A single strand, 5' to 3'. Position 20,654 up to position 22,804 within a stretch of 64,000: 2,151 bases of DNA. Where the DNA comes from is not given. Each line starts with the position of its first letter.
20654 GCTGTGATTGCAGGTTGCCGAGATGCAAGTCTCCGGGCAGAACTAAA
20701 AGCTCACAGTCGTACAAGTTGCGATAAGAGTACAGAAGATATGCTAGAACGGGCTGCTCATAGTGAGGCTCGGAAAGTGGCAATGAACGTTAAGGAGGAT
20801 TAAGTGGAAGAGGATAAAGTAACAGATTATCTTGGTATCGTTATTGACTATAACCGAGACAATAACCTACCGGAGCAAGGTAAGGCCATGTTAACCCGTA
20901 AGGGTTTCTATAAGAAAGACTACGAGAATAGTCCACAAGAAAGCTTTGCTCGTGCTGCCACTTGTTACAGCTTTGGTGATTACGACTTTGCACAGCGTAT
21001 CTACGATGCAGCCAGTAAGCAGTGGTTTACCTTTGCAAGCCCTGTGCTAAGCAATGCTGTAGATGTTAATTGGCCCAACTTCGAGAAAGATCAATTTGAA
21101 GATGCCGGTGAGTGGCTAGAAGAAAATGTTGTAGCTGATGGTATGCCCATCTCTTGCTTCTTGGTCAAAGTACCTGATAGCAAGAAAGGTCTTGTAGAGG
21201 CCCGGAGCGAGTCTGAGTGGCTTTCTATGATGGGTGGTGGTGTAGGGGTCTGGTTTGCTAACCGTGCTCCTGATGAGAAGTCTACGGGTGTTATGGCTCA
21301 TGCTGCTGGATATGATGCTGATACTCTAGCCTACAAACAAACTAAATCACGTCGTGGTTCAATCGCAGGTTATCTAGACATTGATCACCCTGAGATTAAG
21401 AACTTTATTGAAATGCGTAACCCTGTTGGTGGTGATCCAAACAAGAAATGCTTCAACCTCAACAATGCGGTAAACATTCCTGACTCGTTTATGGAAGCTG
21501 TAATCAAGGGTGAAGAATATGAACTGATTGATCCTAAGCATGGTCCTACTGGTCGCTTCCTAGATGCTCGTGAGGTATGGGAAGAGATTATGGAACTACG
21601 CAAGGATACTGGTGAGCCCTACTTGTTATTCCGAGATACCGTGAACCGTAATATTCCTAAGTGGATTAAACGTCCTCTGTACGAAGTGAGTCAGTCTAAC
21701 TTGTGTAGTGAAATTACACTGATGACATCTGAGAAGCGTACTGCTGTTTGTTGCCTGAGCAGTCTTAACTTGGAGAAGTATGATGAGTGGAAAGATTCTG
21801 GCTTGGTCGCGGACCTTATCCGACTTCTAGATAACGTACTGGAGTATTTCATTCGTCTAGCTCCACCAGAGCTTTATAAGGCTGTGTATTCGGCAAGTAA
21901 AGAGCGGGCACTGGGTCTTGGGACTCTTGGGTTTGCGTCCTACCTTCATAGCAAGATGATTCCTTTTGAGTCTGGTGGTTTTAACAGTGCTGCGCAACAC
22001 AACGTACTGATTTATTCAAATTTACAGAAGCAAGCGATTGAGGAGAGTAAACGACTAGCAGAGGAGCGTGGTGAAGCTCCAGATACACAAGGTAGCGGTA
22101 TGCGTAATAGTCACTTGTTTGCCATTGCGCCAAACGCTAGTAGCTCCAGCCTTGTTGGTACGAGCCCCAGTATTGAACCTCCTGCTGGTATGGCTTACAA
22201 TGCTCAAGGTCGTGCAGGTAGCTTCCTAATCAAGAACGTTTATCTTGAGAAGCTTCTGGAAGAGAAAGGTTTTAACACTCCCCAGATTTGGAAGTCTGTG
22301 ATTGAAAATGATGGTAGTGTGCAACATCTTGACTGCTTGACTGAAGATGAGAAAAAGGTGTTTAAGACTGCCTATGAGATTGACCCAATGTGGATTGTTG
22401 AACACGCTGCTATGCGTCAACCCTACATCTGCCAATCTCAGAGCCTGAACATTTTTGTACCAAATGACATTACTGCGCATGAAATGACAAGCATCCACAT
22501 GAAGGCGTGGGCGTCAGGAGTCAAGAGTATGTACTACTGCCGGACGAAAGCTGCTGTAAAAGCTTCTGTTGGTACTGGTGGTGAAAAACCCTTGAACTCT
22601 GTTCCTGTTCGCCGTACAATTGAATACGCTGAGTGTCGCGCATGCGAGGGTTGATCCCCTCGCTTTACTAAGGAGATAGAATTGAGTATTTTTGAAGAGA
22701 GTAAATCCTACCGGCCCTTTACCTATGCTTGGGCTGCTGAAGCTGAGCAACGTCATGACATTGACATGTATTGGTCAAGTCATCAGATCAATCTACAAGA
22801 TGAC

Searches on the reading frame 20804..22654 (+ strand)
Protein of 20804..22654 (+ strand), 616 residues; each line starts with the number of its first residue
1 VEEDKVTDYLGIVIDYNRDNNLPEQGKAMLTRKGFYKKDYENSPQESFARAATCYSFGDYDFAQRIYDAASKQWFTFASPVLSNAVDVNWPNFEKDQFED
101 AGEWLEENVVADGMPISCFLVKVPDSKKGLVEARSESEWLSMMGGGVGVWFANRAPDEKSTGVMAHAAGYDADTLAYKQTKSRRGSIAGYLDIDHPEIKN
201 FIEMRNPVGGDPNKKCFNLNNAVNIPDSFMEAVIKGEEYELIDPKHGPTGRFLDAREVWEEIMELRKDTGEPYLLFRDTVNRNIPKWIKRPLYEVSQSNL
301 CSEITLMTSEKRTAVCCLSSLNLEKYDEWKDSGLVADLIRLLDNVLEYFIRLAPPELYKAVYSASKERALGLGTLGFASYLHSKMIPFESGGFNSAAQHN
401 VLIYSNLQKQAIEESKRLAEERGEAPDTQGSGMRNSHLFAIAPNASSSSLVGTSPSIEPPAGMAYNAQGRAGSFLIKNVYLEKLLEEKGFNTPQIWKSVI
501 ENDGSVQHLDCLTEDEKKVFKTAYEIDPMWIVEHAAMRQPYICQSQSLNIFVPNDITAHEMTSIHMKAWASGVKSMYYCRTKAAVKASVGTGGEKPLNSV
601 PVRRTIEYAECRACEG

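Call 38: search_protein_families(library=phrogs, proteins=[window:20804-22654:+], max_evalue=0.00001)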
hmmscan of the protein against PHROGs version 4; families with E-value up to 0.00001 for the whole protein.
window:20804-22654:+ (616 aa): 9 families
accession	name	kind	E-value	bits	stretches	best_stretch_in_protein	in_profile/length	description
phrog_84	-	DNA, RNA and nucleotide metabolism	4e-158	529.3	1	7-615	183-795/975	ribonucleoside-diphosphate reductase large subunit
phrog_3844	-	moron, auxiliary metabolic gene and host takeover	3.8e-56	191.9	2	429-615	308-450/451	NrdA-like aerobic NDP reductase large subunit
phrog_30939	-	DNA, RNA and nucleotide metabolism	9.9e-49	167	1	113-579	496-958/977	ribonucleotide reductase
phrog_3987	-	DNA, RNA and nucleotide metabolism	6.9e-31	108.3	2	116-246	220-357/467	ribonucleotide reductase large subunit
phrog_33412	-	unknown function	7.8e-26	91.5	1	477-584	17-125/140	-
phrog_29665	-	unknown function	1.9e-21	77.6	1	309-443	5-150/150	-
phrog_22953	-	DNA, RNA and nucleotide metabolism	9.5e-16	59.4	1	169-245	30-105/201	ribonucleotide reductase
phrog_367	-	DNA, RNA and nucleotide metabolism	3.4e-12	46.4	1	252-466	347-540/701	ribonucleotide reductase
phrog_12229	-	DNA, RNA and nucleotide metabolism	3.7e-10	39.8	1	181-305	472-576/577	ribonucleotide reductase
